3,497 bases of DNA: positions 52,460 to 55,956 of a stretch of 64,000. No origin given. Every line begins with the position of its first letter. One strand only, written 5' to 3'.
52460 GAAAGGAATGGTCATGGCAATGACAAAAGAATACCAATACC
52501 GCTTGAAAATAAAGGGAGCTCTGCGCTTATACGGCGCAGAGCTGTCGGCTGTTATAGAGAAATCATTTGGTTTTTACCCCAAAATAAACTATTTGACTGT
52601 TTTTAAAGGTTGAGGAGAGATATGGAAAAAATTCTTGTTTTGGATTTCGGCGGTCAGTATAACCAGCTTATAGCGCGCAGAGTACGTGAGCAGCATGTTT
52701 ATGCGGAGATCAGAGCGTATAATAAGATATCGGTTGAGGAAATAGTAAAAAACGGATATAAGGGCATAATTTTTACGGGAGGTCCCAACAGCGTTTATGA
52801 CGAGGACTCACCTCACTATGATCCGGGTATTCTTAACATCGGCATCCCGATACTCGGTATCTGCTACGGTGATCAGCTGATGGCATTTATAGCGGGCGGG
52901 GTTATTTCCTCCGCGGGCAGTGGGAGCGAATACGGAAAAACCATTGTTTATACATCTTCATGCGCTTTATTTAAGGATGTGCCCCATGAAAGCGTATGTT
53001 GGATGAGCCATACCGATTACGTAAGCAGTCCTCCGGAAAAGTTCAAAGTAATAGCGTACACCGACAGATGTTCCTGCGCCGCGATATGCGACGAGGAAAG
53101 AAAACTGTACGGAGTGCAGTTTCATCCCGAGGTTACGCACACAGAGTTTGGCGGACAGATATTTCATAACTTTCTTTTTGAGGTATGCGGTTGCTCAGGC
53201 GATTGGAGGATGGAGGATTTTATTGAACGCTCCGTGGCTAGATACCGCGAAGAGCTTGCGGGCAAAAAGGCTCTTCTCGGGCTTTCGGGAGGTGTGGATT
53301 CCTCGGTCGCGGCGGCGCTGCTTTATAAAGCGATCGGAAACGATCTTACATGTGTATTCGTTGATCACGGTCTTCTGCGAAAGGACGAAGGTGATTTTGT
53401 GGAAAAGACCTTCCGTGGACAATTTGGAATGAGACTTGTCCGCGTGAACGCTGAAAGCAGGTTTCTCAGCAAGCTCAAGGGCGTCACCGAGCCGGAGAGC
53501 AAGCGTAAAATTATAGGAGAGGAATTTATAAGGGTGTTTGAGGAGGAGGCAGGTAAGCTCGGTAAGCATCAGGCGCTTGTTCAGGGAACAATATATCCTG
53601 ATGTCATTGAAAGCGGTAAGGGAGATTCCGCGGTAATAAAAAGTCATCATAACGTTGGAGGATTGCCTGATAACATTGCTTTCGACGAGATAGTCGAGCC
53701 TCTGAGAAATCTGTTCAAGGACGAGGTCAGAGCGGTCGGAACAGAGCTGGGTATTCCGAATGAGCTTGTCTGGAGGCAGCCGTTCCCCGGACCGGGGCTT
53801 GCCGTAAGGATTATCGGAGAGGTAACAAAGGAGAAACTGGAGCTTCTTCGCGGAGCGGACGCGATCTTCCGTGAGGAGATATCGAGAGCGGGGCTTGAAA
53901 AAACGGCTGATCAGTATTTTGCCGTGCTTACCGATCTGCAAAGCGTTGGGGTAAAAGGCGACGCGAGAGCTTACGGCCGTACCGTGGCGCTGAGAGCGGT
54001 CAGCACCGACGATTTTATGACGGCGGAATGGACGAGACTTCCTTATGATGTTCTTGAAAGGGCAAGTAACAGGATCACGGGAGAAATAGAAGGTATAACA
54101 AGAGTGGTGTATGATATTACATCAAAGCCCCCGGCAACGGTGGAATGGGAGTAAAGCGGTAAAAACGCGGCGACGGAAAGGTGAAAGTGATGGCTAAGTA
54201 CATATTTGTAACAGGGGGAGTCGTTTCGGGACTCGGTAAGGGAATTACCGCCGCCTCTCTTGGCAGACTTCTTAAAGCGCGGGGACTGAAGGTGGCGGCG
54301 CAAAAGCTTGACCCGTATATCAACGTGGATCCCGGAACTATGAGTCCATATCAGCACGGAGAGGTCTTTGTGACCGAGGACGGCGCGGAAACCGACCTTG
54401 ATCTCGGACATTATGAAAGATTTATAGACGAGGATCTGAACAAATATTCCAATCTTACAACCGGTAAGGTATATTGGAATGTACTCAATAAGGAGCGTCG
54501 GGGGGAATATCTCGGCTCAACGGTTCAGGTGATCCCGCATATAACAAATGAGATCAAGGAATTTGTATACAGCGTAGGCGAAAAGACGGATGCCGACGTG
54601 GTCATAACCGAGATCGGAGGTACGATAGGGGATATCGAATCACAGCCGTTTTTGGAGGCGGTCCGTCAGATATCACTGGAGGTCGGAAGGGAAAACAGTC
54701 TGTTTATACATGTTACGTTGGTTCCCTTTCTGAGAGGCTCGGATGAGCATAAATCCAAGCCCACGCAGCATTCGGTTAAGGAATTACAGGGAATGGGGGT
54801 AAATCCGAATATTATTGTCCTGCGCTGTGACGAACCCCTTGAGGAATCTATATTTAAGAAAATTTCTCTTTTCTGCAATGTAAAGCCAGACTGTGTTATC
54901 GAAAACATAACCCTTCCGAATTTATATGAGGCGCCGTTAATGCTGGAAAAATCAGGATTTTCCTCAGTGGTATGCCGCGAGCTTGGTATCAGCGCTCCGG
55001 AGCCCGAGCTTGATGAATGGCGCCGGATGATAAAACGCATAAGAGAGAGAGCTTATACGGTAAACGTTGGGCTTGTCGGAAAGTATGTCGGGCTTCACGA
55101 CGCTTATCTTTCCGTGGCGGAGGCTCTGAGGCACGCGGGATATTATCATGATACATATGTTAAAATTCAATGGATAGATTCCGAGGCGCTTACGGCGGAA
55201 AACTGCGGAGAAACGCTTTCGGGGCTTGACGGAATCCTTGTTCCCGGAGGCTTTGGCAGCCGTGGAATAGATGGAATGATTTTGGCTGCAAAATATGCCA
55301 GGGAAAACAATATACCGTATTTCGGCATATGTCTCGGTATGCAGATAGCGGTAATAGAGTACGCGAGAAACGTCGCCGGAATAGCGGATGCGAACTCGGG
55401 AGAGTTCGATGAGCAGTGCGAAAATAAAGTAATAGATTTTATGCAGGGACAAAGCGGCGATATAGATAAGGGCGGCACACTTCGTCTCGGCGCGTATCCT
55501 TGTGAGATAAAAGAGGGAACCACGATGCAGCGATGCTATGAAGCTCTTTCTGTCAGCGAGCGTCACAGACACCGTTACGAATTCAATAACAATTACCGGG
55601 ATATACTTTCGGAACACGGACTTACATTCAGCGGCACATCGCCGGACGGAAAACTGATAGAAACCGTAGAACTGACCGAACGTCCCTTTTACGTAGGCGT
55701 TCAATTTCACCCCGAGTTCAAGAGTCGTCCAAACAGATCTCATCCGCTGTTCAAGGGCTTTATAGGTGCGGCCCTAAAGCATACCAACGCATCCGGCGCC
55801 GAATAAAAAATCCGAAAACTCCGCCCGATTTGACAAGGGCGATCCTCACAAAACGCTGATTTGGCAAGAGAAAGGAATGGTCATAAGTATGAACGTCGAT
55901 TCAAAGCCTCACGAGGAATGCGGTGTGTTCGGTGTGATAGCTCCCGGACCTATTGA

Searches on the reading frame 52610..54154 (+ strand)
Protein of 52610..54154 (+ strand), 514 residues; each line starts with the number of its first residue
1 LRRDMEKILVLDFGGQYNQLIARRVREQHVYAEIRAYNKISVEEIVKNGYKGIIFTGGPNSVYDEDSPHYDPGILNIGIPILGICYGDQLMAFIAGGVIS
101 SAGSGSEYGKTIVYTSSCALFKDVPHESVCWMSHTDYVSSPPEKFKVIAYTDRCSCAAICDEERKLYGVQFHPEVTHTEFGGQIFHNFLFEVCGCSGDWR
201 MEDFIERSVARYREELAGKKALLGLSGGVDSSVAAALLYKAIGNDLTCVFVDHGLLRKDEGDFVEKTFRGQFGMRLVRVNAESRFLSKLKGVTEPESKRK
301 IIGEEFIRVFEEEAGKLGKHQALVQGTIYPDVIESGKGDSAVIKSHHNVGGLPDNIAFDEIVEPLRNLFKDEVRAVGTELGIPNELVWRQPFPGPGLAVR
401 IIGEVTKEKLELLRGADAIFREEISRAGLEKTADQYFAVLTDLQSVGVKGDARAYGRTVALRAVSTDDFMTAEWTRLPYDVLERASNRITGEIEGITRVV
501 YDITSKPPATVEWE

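Call 7: search_protein_families(library=pfam, proteins=[window:52610-54154:+], max_evalue=0.00001)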
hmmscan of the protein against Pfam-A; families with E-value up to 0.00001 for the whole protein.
window:52610-54154:+ (514 aa): 4 families
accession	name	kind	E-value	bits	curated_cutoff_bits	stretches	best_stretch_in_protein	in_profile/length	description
PF00958.27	GMP_synt_C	-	1.7e-40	137.4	27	1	422-513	1-92/92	GMP synthase C terminal domain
PF00117.34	GATase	-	2.7e-40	138.5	22.8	1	9-191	1-189/190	Glutamine amidotransferase class-I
PF02540.23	NAD_synthase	-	1.5e-09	37.8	21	1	203-245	7-45/242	NAD synthase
PF07722.19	Peptidase_C26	-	1.3e-06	28.8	20.5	0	75-174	102-219/219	Peptidase C26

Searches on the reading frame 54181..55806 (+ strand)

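Call 7: search_protein_families(library=pfam, proteins=[window:54181-55806:+], max_evalue=0.00001)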
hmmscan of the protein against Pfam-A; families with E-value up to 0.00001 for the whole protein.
window:54181-55806:+ (541 aa): 3 families
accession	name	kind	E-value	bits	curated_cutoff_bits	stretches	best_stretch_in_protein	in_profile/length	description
PF06418.20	CTP_synth_N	-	7.8e-126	419.3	26.1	1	6-269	1-264/265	CTP synthase N-terminus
PF00117.34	GATase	-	9.6e-41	140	22.8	1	306-528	3-188/190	Glutamine amidotransferase class-I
PF07722.19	Peptidase_C26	-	1.2e-08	35.4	20.5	1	371-512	99-219/219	Peptidase C26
